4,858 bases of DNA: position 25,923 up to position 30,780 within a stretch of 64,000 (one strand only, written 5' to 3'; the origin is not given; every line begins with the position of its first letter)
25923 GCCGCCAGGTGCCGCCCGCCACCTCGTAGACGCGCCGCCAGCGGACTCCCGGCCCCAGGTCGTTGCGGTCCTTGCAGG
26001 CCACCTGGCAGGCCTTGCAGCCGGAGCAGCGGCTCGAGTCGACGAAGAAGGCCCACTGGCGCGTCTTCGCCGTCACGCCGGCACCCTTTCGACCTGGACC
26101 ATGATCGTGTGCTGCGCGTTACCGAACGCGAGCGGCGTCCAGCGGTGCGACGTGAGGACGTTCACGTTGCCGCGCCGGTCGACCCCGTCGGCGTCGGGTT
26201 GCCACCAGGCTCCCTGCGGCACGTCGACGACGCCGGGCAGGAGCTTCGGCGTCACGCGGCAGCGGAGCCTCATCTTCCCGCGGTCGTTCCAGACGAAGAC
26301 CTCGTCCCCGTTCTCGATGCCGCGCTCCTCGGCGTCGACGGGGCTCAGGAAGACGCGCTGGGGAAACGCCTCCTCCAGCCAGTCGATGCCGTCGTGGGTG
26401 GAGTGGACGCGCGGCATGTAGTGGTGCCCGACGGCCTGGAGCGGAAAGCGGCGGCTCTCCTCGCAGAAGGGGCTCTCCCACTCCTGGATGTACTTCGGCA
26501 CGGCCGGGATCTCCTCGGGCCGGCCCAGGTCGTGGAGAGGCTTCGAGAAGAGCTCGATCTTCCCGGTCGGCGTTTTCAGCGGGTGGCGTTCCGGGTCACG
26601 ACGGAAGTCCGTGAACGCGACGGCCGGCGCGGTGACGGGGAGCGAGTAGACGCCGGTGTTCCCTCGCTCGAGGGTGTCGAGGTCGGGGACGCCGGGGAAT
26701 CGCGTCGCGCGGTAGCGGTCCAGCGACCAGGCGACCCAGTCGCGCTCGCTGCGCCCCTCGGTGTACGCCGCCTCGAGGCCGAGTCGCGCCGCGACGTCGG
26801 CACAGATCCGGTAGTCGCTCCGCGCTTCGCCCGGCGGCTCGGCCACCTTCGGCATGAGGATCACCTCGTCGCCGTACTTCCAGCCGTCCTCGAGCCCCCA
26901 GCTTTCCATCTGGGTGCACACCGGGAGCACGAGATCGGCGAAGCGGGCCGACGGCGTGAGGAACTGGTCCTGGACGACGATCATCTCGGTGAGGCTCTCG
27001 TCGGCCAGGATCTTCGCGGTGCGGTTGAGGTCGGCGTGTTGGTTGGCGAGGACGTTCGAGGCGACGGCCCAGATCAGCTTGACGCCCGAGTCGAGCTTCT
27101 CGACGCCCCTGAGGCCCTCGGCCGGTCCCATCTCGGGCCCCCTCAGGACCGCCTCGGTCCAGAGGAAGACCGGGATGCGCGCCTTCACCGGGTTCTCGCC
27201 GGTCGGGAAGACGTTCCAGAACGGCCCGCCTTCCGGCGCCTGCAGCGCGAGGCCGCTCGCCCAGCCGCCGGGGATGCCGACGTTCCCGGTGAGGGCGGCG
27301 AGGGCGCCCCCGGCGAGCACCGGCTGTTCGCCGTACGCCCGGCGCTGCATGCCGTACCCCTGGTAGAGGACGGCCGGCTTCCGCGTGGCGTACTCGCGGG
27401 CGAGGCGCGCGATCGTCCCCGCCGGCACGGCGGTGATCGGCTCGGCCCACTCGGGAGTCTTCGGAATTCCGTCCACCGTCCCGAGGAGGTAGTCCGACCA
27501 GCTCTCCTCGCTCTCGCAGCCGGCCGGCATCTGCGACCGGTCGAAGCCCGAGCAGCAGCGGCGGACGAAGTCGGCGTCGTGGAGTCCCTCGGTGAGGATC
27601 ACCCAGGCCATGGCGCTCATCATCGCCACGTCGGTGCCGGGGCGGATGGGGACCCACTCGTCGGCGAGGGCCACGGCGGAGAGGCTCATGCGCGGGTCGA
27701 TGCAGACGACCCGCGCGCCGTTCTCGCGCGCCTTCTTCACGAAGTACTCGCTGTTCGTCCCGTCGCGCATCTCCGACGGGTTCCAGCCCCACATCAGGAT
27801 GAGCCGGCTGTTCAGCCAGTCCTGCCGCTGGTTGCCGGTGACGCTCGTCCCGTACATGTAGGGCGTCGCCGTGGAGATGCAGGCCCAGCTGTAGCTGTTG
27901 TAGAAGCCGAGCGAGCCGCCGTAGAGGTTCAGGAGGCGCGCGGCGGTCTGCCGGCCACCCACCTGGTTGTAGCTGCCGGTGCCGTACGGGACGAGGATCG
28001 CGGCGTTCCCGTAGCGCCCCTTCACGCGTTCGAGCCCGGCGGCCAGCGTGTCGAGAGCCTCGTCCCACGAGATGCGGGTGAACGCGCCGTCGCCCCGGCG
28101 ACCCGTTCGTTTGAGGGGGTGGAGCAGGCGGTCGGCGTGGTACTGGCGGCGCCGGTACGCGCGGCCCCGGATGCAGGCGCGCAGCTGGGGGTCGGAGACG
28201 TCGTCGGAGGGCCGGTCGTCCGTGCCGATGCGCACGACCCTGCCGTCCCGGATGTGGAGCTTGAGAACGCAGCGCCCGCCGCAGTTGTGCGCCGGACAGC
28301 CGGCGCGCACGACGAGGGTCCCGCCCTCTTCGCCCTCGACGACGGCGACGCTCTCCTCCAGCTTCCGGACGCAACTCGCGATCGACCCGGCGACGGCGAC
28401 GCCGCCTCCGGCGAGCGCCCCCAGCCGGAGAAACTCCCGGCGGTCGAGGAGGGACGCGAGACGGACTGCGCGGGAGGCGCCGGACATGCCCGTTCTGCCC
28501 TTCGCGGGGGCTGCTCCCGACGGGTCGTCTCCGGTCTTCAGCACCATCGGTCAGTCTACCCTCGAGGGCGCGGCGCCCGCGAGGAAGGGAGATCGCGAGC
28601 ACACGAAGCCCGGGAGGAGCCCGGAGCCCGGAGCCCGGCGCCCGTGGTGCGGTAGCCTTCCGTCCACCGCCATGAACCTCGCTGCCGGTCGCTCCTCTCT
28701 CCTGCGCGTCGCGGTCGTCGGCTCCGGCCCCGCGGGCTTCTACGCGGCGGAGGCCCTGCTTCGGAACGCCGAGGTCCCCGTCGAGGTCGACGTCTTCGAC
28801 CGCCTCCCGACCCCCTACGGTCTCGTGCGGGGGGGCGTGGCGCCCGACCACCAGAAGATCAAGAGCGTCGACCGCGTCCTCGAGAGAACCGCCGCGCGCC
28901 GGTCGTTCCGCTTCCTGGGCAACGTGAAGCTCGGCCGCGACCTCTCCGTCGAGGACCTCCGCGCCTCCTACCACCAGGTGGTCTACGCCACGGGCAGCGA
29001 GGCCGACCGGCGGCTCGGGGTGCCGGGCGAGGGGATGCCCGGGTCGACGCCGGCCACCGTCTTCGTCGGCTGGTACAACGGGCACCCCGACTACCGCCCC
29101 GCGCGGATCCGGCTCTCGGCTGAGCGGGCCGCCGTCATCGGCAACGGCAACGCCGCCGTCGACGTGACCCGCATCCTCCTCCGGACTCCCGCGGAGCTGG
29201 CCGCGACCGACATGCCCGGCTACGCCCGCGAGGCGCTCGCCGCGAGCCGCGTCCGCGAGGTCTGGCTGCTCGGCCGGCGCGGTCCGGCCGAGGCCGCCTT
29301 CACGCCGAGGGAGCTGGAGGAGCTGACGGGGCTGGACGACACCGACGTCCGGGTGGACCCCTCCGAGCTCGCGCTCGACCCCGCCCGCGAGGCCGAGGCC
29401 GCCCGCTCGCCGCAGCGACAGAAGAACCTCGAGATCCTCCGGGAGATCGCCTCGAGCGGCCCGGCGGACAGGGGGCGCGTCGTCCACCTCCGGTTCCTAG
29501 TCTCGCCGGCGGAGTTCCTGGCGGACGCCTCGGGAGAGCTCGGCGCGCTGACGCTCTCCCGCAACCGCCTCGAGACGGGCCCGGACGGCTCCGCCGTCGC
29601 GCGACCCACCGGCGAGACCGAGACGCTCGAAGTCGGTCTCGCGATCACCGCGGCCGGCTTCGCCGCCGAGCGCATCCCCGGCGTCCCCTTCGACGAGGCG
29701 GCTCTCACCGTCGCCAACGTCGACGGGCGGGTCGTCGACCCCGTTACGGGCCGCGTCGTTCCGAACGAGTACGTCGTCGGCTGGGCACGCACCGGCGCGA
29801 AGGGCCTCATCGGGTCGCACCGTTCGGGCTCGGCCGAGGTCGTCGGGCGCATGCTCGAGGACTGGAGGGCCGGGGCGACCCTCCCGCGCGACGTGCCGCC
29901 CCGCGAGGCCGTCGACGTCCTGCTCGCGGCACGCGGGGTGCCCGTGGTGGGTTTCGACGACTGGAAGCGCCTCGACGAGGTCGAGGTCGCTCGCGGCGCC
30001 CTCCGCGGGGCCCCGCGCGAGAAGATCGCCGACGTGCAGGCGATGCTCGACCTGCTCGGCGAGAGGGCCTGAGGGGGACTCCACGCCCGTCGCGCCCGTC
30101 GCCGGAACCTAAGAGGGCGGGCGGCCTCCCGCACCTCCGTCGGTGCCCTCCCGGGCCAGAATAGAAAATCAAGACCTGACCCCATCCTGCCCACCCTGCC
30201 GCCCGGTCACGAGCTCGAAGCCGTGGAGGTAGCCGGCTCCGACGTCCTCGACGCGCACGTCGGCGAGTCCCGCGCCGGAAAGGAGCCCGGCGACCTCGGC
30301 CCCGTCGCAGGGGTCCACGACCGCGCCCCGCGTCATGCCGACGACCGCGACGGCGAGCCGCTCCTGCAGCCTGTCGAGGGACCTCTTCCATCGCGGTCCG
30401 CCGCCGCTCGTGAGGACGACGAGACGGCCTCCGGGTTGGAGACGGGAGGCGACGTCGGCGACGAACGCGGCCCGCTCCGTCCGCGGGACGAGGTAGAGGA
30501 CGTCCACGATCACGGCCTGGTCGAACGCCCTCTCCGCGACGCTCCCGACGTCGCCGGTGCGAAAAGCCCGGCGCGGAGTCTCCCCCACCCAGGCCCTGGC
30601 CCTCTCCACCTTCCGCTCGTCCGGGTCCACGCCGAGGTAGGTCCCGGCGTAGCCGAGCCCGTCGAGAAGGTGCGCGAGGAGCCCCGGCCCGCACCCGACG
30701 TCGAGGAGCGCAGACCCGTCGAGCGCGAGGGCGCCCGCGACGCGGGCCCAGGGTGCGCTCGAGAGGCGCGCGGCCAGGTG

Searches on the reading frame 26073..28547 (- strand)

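Call 24: search_protein_families(library=pfam, proteins=[window:26073-28547:-], max_evalue=0.001)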
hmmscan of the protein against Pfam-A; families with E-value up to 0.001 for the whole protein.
window:26073-28547:- (824 aa): 3 families
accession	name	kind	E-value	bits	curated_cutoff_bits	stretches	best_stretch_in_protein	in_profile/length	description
PF00384.28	Molybdopterin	-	6.5e-52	177.2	24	1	140-587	1-352/353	Molybdopterin oxidoreductase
PF01568.27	Molydop_binding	-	1.5e-21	77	26.8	1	708-814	6-108/110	Molydopterin dinucleotide binding domain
PF04879.21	Molybdop_Fe4S4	-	8.3e-07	29.3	22.7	1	79-137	3-55/55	Molybdopterin oxidoreductase Fe4S4 domain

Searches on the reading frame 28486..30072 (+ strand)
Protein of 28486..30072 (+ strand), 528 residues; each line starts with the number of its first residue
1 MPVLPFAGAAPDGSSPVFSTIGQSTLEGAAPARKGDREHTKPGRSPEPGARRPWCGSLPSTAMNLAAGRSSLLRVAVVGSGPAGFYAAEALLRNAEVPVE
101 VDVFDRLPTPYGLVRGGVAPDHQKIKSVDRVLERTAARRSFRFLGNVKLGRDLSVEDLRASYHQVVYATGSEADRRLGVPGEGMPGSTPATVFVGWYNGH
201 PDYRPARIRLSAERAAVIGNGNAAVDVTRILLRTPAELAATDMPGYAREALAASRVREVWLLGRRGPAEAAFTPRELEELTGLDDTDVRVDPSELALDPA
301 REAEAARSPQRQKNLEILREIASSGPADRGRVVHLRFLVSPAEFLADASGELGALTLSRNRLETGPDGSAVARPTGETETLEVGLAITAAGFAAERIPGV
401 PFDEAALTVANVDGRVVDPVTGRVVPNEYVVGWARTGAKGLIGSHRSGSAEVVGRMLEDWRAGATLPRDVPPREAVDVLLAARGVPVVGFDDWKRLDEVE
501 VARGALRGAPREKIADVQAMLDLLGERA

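Call 24: search_protein_families(library=pfam, proteins=[window:28486-30072:+], max_evalue=0.001)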
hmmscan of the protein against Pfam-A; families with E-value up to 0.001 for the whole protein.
window:28486-30072:+ (528 aa): 3 families
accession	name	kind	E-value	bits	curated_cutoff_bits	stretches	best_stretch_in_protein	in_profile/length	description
PF07992.20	Pyr_redox_2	-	2.3e-09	37.5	26.1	1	74-232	2-162/291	Pyridine nucleotide-disulphide oxidoreductase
PF13454.12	NAD_binding_9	-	3.7e-05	24.2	21.8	1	76-110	1-34/155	FAD-NAD(P)-binding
PF13450.12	NAD_binding_8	-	0.00028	21.6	21.9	1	77-121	1-42/68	NAD(P)-binding Rossmann-like domain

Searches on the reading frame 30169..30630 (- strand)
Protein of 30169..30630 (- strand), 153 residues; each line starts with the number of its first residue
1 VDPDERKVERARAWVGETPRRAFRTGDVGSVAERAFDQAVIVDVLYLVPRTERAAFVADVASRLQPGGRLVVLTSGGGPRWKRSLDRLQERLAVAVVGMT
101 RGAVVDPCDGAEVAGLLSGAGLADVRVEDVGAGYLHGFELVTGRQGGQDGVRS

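Call 24: search_protein_families(library=pfam, proteins=[window:30169-30630:-], max_evalue=0.001)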
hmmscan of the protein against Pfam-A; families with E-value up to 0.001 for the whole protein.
window:30169-30630:- (153 aa): 1 family
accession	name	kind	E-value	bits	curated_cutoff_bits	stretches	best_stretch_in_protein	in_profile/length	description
PF13649.12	Methyltransf_25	-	0.00055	21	27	1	1-68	27-97/97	Methyltransferase domain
